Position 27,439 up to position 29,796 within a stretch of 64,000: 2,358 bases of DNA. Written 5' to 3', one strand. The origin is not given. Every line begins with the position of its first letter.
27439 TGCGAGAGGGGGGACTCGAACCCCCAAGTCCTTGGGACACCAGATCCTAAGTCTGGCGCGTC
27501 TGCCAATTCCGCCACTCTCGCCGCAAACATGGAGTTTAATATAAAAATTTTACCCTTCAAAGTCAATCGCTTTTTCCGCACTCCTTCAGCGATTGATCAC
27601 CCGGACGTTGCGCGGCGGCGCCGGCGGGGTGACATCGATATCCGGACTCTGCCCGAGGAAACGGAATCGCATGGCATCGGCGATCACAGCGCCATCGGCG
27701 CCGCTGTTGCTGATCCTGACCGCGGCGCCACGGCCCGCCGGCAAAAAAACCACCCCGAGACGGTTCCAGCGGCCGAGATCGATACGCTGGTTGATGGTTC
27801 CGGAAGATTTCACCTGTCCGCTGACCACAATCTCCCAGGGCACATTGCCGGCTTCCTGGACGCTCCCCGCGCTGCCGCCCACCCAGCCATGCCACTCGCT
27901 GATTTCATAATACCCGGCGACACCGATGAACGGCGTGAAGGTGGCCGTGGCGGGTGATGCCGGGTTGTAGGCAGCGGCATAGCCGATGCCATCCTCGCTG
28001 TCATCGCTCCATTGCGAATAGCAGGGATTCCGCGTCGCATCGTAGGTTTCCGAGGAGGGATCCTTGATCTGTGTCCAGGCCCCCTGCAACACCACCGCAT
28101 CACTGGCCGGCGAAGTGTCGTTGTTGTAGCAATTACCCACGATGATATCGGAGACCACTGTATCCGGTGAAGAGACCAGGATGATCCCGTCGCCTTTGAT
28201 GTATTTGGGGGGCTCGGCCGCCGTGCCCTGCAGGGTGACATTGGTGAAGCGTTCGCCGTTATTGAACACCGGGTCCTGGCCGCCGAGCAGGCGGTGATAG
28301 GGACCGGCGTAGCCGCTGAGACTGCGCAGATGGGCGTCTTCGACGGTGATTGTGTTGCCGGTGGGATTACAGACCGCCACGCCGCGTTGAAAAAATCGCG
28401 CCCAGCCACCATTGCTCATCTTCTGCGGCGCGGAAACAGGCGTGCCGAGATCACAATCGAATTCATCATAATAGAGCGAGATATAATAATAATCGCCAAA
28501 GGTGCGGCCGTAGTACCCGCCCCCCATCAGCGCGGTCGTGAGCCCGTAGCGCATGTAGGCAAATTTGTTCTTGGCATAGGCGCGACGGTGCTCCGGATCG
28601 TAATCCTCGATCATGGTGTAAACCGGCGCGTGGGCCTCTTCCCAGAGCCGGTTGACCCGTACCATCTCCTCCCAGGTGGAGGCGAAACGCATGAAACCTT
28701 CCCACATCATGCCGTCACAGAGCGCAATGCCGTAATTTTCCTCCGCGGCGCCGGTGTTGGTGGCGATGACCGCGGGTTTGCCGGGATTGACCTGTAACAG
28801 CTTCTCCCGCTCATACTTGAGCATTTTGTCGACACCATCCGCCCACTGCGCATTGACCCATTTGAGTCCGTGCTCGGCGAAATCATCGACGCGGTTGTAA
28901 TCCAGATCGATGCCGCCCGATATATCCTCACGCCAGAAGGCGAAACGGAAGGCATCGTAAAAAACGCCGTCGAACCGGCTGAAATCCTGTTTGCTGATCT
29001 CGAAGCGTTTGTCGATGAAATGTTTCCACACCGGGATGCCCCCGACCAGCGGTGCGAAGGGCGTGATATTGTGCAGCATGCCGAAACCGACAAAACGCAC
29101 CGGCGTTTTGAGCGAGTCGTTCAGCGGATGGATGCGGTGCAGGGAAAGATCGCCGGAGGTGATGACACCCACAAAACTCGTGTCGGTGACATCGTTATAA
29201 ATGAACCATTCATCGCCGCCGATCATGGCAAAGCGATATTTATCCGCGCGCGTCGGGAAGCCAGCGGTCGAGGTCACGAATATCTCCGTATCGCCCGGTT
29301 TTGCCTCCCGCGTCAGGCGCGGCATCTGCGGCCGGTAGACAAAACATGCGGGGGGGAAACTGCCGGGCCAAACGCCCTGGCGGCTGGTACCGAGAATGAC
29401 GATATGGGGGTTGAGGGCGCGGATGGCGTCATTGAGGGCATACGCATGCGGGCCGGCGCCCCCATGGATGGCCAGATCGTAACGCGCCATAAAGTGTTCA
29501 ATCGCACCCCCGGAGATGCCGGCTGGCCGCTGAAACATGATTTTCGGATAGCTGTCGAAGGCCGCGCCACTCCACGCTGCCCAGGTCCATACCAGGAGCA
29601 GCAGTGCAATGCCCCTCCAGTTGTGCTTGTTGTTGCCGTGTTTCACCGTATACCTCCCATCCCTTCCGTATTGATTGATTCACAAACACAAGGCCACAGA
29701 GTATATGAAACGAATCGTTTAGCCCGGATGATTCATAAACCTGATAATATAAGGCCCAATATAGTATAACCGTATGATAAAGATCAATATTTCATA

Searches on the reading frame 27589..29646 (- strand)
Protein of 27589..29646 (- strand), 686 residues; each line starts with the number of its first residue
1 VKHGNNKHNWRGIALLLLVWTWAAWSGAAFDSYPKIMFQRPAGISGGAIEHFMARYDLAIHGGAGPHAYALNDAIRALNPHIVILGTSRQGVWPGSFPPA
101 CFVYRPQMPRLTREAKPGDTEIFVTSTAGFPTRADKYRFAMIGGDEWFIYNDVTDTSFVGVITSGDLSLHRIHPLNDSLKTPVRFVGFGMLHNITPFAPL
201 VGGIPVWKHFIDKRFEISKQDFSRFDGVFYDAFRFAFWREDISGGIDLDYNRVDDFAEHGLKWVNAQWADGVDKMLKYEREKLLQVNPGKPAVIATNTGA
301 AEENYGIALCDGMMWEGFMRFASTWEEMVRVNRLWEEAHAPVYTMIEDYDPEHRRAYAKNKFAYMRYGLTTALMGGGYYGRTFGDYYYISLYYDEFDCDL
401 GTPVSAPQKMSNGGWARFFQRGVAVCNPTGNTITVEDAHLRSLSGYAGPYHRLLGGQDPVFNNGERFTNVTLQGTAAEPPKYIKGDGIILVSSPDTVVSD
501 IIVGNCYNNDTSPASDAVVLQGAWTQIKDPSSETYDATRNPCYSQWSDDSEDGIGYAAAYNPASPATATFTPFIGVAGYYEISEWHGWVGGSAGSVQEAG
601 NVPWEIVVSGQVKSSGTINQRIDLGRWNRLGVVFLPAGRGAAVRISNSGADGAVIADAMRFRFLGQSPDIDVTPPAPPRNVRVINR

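Call 5: search_protein_families(library=pfam, proteins=[window:27589-29646:-], max_evalue=0.01)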
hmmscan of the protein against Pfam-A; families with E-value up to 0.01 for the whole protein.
window:27589-29646:- (686 aa): 2 families
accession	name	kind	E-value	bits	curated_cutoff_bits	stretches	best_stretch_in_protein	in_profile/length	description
PF14885.12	GHL15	-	6.8e-19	69.3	27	1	224-423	88-271/271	Hypothetical glycosyl hydrolase family 15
PF25275.1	Golvesin_C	-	3.8e-12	46.8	31.6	1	544-661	15-130/132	Golvesin C-terminal domain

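Call 18: search_protein_families(library=ncbifam, proteins=[window:27589-29646:-], max_evalue=0.0001)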
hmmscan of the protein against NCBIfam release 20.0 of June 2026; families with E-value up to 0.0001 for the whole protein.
window:27589-29646:- (686 aa): 0 families
